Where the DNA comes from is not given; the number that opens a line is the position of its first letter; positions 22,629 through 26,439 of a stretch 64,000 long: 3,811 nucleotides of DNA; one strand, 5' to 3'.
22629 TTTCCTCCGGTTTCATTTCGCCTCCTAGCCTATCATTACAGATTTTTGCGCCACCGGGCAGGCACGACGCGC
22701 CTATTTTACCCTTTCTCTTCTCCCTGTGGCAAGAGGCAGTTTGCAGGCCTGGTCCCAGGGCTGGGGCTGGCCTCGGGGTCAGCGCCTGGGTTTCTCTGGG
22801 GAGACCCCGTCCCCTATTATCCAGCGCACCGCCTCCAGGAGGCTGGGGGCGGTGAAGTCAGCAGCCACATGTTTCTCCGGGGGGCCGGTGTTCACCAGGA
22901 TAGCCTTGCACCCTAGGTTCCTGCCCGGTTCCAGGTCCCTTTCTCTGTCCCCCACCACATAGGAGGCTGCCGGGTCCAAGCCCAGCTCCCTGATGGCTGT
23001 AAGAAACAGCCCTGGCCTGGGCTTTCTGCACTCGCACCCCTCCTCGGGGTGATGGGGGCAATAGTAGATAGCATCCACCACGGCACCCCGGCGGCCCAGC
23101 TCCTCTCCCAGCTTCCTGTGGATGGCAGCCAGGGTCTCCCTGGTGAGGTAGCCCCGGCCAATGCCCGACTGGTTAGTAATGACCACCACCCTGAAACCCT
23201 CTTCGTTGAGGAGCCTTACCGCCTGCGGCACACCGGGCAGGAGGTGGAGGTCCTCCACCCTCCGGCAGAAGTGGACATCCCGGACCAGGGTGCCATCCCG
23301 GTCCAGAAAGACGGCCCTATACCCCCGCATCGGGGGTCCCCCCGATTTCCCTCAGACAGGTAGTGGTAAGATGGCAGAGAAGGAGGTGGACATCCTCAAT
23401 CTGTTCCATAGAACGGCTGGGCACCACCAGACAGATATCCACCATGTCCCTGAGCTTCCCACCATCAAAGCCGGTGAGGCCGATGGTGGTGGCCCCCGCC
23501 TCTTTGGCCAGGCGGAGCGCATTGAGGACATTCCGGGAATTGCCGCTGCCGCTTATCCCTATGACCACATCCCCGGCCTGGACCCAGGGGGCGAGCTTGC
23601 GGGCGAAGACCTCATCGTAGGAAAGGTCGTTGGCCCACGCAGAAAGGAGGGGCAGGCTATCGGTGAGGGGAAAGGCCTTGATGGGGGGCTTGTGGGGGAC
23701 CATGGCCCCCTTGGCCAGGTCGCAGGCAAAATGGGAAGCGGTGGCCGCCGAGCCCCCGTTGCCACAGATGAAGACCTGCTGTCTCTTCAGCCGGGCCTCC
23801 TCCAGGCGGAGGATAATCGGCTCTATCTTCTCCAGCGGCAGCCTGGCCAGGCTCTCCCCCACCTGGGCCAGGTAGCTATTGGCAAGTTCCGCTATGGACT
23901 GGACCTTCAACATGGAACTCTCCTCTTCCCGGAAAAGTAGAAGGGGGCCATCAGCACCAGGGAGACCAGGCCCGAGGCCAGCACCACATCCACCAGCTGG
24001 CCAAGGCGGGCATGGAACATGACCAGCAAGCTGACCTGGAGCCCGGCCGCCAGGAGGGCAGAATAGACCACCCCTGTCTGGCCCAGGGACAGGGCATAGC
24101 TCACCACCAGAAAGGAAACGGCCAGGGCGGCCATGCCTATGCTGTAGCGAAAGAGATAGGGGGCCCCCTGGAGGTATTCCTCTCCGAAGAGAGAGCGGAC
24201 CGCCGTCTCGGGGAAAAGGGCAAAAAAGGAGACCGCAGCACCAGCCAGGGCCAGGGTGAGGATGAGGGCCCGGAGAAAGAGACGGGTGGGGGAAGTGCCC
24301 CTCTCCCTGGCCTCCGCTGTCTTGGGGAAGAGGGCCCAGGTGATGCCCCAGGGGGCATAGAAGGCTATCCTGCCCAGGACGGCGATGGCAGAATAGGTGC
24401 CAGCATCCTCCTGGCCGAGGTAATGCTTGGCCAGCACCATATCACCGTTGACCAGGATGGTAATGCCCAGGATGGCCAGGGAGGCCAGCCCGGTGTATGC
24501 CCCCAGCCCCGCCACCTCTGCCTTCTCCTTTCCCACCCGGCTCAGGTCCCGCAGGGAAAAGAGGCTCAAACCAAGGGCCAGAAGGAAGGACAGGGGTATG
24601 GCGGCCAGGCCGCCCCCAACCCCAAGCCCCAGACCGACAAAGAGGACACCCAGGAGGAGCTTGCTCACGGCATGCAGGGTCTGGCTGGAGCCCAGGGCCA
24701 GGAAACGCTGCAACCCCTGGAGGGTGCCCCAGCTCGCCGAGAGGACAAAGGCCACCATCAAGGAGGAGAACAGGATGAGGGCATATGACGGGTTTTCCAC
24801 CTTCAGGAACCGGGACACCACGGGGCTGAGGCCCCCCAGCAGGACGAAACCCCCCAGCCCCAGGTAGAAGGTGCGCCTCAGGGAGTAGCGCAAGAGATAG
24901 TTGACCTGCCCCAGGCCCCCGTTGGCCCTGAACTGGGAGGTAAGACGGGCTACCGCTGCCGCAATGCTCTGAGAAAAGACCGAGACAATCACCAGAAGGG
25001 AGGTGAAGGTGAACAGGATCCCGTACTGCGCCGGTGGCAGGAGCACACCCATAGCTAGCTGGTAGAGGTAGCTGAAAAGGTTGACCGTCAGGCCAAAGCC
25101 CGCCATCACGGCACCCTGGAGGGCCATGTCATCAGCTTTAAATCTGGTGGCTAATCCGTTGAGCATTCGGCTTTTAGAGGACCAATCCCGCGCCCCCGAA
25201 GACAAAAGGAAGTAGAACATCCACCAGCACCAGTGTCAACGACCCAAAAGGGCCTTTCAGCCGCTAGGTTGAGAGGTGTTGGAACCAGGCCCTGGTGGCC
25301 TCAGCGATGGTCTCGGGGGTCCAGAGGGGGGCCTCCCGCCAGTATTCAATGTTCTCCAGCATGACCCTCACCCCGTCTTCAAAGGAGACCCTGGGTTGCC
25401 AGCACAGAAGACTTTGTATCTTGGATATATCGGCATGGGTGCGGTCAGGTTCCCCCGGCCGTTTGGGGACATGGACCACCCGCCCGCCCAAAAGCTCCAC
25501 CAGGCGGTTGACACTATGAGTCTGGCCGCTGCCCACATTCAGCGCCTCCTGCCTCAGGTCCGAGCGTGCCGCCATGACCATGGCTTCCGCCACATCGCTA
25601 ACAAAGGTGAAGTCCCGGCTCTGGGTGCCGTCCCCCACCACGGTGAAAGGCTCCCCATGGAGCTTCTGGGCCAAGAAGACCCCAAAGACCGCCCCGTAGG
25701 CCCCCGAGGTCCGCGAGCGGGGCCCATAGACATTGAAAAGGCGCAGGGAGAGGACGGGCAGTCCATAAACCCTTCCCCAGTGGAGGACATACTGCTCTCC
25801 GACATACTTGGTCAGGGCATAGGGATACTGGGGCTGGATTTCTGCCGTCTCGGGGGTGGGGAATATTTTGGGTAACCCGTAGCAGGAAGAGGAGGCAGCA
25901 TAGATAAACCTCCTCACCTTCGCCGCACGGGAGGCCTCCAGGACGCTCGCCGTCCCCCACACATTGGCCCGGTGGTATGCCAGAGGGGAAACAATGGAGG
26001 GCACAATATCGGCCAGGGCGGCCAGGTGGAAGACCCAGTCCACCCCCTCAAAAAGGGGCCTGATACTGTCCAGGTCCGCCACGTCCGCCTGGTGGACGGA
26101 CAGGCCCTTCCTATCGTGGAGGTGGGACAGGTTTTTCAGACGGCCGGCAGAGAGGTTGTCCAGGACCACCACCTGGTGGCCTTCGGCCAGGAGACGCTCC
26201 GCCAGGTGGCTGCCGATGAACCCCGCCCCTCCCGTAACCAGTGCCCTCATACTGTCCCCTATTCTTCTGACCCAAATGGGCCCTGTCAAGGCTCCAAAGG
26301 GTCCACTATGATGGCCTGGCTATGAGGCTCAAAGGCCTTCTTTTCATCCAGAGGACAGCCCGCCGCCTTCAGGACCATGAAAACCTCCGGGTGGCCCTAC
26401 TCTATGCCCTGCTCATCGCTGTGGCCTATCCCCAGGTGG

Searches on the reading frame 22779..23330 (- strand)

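Call 56: search_protein_families(library=ncbifam, proteins=[window:22779-23330:-], max_evalue=0.00001)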
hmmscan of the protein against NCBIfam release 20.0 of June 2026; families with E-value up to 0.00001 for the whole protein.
window:22779-23330:- (183 aa): 19 families
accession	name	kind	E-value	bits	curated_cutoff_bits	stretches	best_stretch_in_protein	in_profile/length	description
NF006506.0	PRK08942.1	equivalog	9.2e-53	178.5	178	1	5-158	4-159/182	D-glycero-beta-D-manno-heptose 1,7-bisphosphate 7-phosphatase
TIGR01656.1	Histidinol-ppas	subfamily_domain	2.2e-45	154.2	84.15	1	6-146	2-146/149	histidinol-phosphate phosphatase domain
TIGR00213.1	GmhB_yaeD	subfamily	6e-38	130.3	149.6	1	5-154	2-158/176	D-glycero-beta-D-manno-heptose 1,7-bisphosphate 7-phosphatase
TIGR01662.1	HAD-SF-IIIA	subfamily_domain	5.1e-35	120.6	44.6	1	5-148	1-140/141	HAD-IIIA family hydrolase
NF005264.0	PRK06769.1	equivalog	1.7e-29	102.9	217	1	4-172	4-172/175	HAD-IIIA family hydrolase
NF050049.1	HBPPhtaseGmhB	domain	3.9e-29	101.6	250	1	5-149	4-147/171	D-glycero-alpha-D-manno-heptose-1,7-bisphosphate 7-phosphatase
NF003937.0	PRK05446.1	equivalog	6e-28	97.9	443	1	5-148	4-150/355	bifunctional histidinol-phosphatase/imidazoleglycerol-phosphate dehydratase HisB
TIGR01261.1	hisB_Nterm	equivalog_domain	1.2e-25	89.9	140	1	6-146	3-146/161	histidinol-phosphatase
TIGR02253.1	CTE7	subfamily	9.7e-11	41.9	169.75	1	100-166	147-219/221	TIGR02253 family HAD-type hydrolase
TIGR01460.1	HAD-SF-IIA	subfamily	8.9e-09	35.5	100.15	0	103-149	197-246/246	HAD-IIA family hydrolase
NF009696.0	PRK13222.1-3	equivalog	9.4e-09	35.3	359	1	86-149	130-189/223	N-acetylmuramic acid 6-phosphate phosphatase MupP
NF009695.0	PRK13222.1-2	equivalog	1.8e-08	34.1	225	0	101-150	148-197/226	phosphoglycolate phosphatase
TIGR01663.1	PNK-3'Pase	equivalog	1e-07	30.7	502.8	1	10-79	170-243/520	bifunctional polynucleotide phosphatase/kinase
TIGR03351.1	PhnX-like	hypoth_equivalog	2.1e-06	27.9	218.9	1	29-168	87-212/220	phosphonatase-like hydrolase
TIGR02247.1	HAD-1A3-hyp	subfamily_domain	2.8e-06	27.2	125.4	1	16-147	81-196/211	epoxide hydrolase N-terminal domain-like phosphatase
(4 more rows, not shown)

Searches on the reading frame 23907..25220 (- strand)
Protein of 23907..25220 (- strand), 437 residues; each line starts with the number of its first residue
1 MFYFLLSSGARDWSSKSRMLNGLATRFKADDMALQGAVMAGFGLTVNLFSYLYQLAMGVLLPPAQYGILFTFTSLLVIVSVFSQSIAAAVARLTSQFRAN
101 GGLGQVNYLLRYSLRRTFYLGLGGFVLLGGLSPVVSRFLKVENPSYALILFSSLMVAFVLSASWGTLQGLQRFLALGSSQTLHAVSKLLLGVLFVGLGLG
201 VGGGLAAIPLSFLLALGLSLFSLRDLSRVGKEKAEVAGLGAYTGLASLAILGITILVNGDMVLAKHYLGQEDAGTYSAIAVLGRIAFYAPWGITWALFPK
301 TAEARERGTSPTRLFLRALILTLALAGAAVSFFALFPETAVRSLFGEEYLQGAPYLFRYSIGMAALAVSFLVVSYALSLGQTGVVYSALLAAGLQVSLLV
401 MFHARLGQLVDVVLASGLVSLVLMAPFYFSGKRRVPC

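Call 7: search_protein_families(library=pfam, proteins=[window:23907-25220:-], max_evalue=0.001)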
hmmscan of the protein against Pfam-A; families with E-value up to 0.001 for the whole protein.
window:23907-25220:- (437 aa): 1 family
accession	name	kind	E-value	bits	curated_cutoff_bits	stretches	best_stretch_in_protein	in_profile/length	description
PF01943.22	Polysacc_synt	-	0.00019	21.4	28.2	1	39-299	8-268/274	Polysaccharide biosynthesis protein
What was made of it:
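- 22779..26289 (-): GmhB heptose-bisphosphate phosphatase (22779-23330), GmhA-like SIS isomerase (23317-23913), Wzx-like MOP flippase candidate (23907-25220) and SDR (25264-26289). Polysacc_synt hit is weak, E 1.9e-4 (call 7).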

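Call 56: search_protein_families(library=ncbifam, proteins=[window:23907-25220:-], max_evalue=0.00001)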
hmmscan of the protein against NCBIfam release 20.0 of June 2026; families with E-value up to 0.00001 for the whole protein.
window:23907-25220:- (437 aa): 0 families

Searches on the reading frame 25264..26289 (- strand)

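Call 7: search_protein_families(library=pfam, proteins=[window:25264-26289:-], max_evalue=0.001)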
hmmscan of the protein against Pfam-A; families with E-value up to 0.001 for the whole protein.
window:25264-26289:- (341 aa): 11 families
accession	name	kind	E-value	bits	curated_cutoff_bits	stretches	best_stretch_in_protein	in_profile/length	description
PF16363.11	GDP_Man_Dehyd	-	4.7e-63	214.1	27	1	17-310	1-332/332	GDP-mannose 4,6 dehydratase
PF01370.27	Epimerase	-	1.3e-62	211.8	20.9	1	16-253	1-240/240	NAD dependent epimerase/dehydratase family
PF01073.25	3Beta_HSD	-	2.6e-26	92.7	22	1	17-246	1-234/280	3-beta hydroxysteroid dehydrogenase/isomerase family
PF04321.23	RmlD_sub_bind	-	1.4e-13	51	27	1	14-261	1-214/287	RmlD substrate binding domain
PF02719.21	Polysacc_synt_2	-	2.1e-13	50.5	20.2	1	17-133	2-128/293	Polysaccharide biosynthesis protein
PF13460.12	NAD_binding_10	-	3e-12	47.2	27.2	1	20-153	1-119/184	NAD(P)H-binding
PF07993.18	NAD_binding_4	-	1e-11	44.9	20.1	1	18-197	1-215/258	Male sterility protein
PF05368.20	NmrA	-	2.6e-07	31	27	1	16-132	5-106/298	NmrA-like family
PF00106.31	adh_short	-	2.1e-06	27.8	26.6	1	16-83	3-71/195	short chain dehydrogenase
PF08659.16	KR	-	0.00035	21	22.6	0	17-84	4-76/180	KR domain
PF13561.12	adh_short_C2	-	0.00035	20.7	27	1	25-83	8-65/236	Enoyl-(Acyl carrier protein) reductase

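Call 56: search_protein_families(library=ncbifam, proteins=[window:25264-26289:-], max_evalue=0.00001)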
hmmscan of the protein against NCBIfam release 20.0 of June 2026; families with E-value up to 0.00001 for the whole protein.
window:25264-26289:- (341 aa): 35 families (the best 25 are shown)
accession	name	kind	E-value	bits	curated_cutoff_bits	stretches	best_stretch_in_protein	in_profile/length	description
TIGR01179.1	galE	equivalog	4.6e-51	173.6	262.3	1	16-302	2-312/332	UDP-glucose 4-epimerase GalE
TIGR04180.1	EDH_00030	hypoth_equivalog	5.5e-49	166.8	475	1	17-300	2-295/297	NAD-dependent 4,6-dehydratase LegB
TIGR01181.1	dTDP_gluc_dehyt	equivalog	2.1e-48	165.1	365.1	1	16-311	2-308/321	dTDP-glucose 4,6-dehydratase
NF011728.1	PRK15181.1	equivalog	3.6e-45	154.5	760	1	14-311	16-334/348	Vi polysaccharide biosynthesis UDP-N-acetylglucosaminuronic acid C-4 epimerase TviC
TIGR02197.1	heptose_epim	equivalog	8.6e-33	113.8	274.6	1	17-314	2-313/316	ADP-glyceromanno-heptose 6-epimerase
NF007490.0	PRK10084.1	subfamily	3.6e-31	108.4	649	2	147-312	157-332/361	dTDP-glucose 4,6-dehydratase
NF007582.0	PRK10217.1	equivalog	6.6e-31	107.7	698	1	15-311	3-328/355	dTDP-glucose 4,6-dehydratase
NF007956.0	PRK10675.1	subfamily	2.4e-29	102.5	394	1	14-302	1-317/338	UDP-glucose 4-epimerase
NF042422.1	oxyalk_red_OleD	equivalog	4.6e-24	85.4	580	1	14-241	1-215/329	2-alkyl-3-oxoalkanoate reductase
TIGR01472.1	gmd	equivalog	6e-21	75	415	1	16-266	3-263/342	GDP-mannose 4,6-dehydratase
TIGR03466.1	HpnA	hypoth_equivalog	1.1e-19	70.5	367.65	1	14-180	1-163/327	hopanoid-associated sugar epimerase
NF042423.1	oxyalk_red_Shew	equivalog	1.1e-17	64.1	580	1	15-248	10-228/331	2-alkyl-3-oxoalkanoate reductase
NF047922.1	GDPFucSynFcl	equivalog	3.3e-17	62.9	500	1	83-310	54-297/308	GDP-L-fucose synthase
NF008360.0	PRK11150.1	equivalog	2e-15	56.8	452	1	17-263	3-246/310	ADP-glyceromanno-heptose 6-epimerase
NF043036.1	ErythonDh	equivalog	5.4e-15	55.4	325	1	14-174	1-166/321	D-erythronate dehydrogenase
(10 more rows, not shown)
